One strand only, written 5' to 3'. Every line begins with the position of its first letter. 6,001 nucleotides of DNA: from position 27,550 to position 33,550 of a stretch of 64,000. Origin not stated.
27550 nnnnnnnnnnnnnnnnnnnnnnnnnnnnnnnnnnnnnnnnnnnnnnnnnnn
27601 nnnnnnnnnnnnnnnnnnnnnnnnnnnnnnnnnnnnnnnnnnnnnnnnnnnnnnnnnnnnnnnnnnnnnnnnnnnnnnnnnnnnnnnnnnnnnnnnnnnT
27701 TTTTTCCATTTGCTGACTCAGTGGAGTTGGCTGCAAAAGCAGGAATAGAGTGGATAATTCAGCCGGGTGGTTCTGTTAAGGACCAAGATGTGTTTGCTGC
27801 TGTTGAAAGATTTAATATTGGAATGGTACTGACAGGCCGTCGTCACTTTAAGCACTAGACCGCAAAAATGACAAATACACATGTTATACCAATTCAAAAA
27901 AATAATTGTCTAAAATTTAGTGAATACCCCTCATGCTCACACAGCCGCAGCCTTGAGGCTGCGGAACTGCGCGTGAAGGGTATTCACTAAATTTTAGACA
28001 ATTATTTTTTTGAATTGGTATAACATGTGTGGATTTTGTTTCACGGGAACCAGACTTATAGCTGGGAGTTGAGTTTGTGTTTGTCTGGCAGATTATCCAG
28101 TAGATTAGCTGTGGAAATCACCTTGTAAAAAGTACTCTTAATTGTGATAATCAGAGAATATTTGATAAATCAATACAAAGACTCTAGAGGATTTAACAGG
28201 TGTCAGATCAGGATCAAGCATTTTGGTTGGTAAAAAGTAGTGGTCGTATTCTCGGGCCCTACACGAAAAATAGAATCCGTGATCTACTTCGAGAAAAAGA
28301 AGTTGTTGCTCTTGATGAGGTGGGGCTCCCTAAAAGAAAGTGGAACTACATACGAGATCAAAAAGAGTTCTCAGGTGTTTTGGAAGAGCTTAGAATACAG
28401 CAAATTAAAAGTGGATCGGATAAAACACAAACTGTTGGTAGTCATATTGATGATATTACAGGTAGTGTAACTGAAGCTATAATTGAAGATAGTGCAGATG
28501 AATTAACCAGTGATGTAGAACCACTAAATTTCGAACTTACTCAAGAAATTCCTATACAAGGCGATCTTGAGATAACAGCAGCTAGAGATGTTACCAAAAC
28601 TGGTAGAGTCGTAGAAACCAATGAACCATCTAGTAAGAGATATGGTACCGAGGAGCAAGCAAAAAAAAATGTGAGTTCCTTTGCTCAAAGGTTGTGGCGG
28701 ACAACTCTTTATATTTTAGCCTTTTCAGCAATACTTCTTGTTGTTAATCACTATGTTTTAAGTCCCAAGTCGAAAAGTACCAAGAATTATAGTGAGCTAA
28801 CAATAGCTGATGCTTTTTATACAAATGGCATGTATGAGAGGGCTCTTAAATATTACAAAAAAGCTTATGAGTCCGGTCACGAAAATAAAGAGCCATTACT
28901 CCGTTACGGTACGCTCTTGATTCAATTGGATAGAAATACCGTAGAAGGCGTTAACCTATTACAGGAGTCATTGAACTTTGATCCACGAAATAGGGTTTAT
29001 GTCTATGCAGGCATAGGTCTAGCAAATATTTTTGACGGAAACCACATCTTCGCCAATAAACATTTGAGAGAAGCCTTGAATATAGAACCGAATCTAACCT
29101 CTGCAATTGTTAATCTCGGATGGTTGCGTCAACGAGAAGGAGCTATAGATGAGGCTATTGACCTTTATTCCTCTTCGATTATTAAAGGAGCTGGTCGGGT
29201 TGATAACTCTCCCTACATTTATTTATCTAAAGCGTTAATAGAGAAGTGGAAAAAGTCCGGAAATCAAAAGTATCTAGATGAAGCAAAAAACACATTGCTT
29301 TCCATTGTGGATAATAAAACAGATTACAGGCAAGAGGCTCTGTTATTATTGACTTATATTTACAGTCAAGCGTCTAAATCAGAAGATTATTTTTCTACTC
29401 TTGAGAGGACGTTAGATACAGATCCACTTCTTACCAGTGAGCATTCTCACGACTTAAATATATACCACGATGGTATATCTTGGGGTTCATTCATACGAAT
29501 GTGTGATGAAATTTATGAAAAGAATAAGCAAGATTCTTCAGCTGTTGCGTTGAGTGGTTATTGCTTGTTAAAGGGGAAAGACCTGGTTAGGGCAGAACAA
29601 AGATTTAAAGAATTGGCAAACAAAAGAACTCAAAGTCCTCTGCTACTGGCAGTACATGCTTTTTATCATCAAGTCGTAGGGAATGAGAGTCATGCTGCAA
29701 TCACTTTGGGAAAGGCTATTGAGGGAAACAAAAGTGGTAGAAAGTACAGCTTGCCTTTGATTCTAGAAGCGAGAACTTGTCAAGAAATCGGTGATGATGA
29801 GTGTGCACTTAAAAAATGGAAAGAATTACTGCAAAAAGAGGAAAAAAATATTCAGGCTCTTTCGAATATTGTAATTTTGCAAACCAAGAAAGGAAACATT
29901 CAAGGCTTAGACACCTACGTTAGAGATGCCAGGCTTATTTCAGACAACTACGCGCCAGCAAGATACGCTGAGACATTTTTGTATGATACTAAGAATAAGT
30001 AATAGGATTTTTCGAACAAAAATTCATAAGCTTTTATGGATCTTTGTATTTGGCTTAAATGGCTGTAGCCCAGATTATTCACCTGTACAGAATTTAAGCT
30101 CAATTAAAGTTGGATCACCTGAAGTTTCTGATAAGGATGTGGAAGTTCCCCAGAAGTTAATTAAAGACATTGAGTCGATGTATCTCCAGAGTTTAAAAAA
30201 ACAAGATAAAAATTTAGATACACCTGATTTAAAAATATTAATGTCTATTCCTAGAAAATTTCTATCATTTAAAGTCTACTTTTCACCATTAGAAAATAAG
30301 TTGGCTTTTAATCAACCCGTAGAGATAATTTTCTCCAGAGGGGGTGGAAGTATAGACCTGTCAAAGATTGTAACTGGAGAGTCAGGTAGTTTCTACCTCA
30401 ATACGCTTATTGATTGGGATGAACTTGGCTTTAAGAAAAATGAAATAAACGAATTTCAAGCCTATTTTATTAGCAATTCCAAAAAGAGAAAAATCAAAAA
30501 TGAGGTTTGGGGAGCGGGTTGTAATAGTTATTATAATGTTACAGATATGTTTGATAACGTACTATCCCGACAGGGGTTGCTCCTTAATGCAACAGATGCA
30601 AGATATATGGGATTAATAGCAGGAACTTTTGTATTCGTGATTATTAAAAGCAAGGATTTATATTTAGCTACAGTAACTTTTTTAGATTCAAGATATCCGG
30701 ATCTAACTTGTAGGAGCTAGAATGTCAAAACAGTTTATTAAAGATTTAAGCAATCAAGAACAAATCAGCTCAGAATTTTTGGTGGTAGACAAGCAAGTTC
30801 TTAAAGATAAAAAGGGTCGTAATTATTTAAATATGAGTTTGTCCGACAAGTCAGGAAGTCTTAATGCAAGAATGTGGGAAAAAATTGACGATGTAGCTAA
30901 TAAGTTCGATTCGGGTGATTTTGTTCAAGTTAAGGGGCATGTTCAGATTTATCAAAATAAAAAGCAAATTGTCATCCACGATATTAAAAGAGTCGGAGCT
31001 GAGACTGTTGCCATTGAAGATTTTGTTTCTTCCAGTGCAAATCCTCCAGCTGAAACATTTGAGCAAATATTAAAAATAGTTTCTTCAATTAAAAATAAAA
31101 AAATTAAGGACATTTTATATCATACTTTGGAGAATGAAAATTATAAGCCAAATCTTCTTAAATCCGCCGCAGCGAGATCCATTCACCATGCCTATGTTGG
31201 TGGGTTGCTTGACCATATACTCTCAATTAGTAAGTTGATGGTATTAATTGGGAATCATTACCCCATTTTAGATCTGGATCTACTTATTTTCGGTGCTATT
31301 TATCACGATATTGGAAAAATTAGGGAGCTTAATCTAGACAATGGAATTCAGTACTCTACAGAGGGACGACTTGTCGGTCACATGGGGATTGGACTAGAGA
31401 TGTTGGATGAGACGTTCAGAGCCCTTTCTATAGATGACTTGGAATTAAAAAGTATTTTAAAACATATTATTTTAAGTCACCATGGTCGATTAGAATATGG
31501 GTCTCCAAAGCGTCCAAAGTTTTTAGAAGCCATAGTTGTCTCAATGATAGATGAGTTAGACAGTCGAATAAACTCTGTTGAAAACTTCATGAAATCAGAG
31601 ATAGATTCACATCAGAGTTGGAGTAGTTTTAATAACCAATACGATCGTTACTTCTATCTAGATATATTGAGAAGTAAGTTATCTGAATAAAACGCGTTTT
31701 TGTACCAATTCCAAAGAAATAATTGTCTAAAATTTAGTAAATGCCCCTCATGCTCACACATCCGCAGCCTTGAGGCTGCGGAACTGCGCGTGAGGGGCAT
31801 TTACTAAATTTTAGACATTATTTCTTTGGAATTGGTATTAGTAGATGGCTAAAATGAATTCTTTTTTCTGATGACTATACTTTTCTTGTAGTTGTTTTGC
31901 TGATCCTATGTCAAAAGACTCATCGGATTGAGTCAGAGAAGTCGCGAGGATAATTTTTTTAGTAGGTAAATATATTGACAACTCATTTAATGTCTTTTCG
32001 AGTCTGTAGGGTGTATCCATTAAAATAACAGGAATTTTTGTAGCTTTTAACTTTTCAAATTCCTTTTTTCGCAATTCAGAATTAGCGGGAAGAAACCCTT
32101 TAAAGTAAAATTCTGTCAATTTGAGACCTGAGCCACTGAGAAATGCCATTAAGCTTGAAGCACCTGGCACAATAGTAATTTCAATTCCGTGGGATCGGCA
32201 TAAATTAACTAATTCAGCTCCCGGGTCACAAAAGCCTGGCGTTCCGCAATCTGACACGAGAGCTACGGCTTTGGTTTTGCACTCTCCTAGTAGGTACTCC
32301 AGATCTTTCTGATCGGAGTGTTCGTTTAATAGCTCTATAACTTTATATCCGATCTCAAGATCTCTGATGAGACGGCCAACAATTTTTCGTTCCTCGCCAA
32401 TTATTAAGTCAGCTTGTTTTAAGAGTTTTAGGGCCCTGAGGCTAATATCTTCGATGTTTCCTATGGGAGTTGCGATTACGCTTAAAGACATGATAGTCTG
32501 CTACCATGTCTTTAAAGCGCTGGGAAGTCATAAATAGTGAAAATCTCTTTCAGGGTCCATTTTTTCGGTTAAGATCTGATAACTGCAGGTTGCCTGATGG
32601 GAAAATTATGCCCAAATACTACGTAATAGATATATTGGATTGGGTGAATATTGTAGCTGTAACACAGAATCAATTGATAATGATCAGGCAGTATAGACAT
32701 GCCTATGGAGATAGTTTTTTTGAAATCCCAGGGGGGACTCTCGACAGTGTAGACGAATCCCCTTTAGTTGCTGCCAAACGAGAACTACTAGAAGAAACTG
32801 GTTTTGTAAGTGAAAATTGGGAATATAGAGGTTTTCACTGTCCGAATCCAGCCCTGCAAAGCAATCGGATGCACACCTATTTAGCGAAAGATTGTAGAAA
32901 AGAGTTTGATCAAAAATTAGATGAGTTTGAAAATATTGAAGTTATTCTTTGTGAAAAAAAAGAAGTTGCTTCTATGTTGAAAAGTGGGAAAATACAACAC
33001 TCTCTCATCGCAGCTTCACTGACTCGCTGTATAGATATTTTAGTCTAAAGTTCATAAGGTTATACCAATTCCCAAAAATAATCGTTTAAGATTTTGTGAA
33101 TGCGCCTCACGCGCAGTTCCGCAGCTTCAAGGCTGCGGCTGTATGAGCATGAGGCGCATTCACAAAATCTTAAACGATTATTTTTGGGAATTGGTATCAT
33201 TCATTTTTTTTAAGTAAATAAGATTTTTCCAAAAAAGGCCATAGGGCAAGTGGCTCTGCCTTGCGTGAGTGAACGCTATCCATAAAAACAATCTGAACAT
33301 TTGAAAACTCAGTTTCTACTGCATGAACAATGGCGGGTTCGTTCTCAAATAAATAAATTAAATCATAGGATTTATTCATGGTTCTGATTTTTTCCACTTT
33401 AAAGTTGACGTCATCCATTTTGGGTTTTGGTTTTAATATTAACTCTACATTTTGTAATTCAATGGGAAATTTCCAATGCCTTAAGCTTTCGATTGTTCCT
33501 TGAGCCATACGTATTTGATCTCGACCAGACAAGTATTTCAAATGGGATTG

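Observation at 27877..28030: Family of four long hairpin elements: near-invariant asymmetric core, diverged but internally self-complementary arms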

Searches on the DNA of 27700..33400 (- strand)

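Call 32: search_rna_families(source=window, start=27700, end=33400, threshold=evalue, max_evalue=10)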
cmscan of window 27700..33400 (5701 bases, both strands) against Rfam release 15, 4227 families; matches with E-value up to 10: 8.
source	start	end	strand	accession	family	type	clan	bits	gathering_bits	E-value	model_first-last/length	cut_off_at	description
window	31722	31819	+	RF04210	MIR8643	Gene; miRNA;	-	36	135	0.00012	1-150/150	no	MIR8643 microRNA precursor family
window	33066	33193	+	RF01699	Clostridiales-1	Gene; sRNA;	-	22.3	48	0.13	1-166/166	no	Clostridiales-1 RNA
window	32932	32978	+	RF00668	mir-302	Gene; miRNA;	CL00096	19.7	55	4.7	11-58/68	no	mir-302 microRNA precursor family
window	27916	27990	-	RF03666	MIR7724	Gene; miRNA;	-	18.6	100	2.8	1-169/169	no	MIR7724 microRNA precursor family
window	33091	33168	+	RF03804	mir-4989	Gene; miRNA;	-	18.3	49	4.7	1-80/80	no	mir-4989 microRNA precursor family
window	31735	31806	-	RF00670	mir-105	Gene; miRNA;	-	18.3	68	5.5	1-81/81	no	mir-105 microRNA precursor family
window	30038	30114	+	RF00713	mir-239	Gene; miRNA;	-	17.4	49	6.8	1-74/74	no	mir-239 microRNA precursor family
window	29957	30034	+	RF02111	IS009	Gene;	-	13.4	117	9.1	1-199/199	no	IS009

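Call 71: search_dna_similar(query=window:33061-33197:-, collection=phages, mode=distant, max_evalue=0.01)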
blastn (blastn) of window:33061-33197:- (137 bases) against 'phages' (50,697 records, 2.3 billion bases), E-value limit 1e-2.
No match.
